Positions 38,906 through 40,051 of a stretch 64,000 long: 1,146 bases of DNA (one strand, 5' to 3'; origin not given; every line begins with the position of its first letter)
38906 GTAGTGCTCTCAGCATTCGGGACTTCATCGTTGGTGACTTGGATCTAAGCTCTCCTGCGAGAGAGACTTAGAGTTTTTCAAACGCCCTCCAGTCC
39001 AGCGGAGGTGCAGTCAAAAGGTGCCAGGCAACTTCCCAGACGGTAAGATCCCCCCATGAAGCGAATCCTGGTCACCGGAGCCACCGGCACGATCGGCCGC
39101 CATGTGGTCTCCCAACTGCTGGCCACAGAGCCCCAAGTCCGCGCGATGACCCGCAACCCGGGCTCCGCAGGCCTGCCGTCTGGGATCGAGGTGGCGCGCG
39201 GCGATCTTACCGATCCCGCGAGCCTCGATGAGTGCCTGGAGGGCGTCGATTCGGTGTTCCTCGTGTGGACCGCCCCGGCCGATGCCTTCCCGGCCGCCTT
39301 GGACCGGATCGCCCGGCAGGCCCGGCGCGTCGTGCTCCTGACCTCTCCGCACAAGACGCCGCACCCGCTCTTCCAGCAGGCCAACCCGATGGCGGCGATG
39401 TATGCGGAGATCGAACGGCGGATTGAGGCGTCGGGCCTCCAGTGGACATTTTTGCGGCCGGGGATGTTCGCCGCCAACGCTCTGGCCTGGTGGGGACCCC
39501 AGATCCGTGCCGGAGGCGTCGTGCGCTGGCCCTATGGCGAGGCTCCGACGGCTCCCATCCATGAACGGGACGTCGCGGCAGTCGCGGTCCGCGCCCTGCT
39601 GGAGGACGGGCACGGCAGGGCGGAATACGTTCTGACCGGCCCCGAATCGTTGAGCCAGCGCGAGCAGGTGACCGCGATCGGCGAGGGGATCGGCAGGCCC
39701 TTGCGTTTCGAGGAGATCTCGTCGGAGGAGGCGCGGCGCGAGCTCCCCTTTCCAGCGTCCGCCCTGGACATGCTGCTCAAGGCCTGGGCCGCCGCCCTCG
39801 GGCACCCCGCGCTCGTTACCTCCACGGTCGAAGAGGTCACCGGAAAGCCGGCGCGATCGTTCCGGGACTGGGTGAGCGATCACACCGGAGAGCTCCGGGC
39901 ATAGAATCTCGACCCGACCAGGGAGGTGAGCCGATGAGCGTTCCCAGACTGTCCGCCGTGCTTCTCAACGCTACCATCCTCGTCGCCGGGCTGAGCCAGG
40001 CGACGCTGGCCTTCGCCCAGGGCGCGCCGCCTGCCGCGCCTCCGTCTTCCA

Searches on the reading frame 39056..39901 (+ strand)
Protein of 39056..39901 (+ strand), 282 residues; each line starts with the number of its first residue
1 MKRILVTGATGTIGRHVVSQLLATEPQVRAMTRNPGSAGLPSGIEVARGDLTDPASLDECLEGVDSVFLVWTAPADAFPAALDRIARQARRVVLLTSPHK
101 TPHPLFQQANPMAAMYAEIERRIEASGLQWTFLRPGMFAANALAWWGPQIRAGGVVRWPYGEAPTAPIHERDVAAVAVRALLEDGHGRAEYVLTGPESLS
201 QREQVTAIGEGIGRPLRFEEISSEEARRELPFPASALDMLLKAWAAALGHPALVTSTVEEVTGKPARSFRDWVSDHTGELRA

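Call 29: find_encoding_contigs(protein=window:39056-39901:+, flank=10000, max_places=6)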
Protein window:39056-39901:+ (282 aa): no gene with exactly this product is on record in the collection.

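Call 37: find_related_loci(query=window:39056-39901:+, collection=metagenome_contigs, flank=10000)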
Query window:39056-39901:+ (282 aa) in metagenome_contigs; peptide patterns used: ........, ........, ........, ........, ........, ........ (x = any residue, [..] = any of these).
232 stretches matched a pattern; 11 encode a relative of the query (tblastn E <= 1e-3); 11 distinct loci.
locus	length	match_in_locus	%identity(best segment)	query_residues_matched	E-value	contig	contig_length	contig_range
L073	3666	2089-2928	84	1-280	8e-164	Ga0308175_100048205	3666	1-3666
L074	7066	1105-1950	83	1-282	2e-155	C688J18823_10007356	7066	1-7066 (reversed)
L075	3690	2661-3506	79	1-282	3e-144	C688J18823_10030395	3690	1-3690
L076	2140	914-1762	71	1-281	2e-139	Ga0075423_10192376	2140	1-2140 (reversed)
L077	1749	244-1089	63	1-280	3e-123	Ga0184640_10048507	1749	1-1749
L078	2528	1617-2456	55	4-281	5e-98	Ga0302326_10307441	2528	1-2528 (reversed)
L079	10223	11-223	63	208-276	3e-23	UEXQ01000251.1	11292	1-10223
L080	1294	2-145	83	234-281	5e-22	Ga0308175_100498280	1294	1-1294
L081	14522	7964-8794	29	3-269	6e-17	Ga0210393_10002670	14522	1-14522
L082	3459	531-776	38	2-81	1e-9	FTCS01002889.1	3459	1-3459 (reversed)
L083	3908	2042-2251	33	1-68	7e-6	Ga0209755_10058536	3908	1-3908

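Call 45: search_protein_families(library=pfam, proteins=[L075:733-1845:+, window:39056-39901:+], max_evalue=0.01)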
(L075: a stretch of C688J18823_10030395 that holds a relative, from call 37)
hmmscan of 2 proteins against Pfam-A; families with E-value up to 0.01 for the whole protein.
L075:733-1845:+ (371 aa): 0 families

window:39056-39901:+ (282 aa): 8 families
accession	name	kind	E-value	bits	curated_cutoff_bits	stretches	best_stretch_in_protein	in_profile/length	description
PF13460.12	NAD_binding_10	-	7.7e-24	85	27.2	1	8-183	1-183/184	NAD(P)H-binding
PF05368.20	NmrA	-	1.5e-23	84.3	27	1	2-234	3-256/298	NmrA-like family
PF01370.27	Epimerase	-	1e-09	38.7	20.9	1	4-73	1-73/240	NAD dependent epimerase/dehydratase family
PF01073.25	3Beta_HSD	-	4.9e-05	22.9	22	1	5-70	1-73/280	3-beta hydroxysteroid dehydrogenase/isomerase family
PF04321.23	RmlD_sub_bind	-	0.00016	21.3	27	1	3-73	2-59/287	RmlD substrate binding domain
PF16363.11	GDP_Man_Dehyd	-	0.00078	19.4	27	1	5-64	1-74/332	GDP-mannose 4,6 dehydratase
PF07993.18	NAD_binding_4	-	0.0041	16.7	20.1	1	6-29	1-27/258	Male sterility protein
PF00106.31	adh_short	-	0.0046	16.9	26.6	1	2-62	1-69/195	short chain dehydrogenase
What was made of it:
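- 39056..39904 (+): NmrA-like NAD(P)-binding protein gene. It is the conserved right flank of the variable interval. Pfam NmrA E 1.5e-23 and NAD_binding_10 E 7.7e-24 (call 45).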
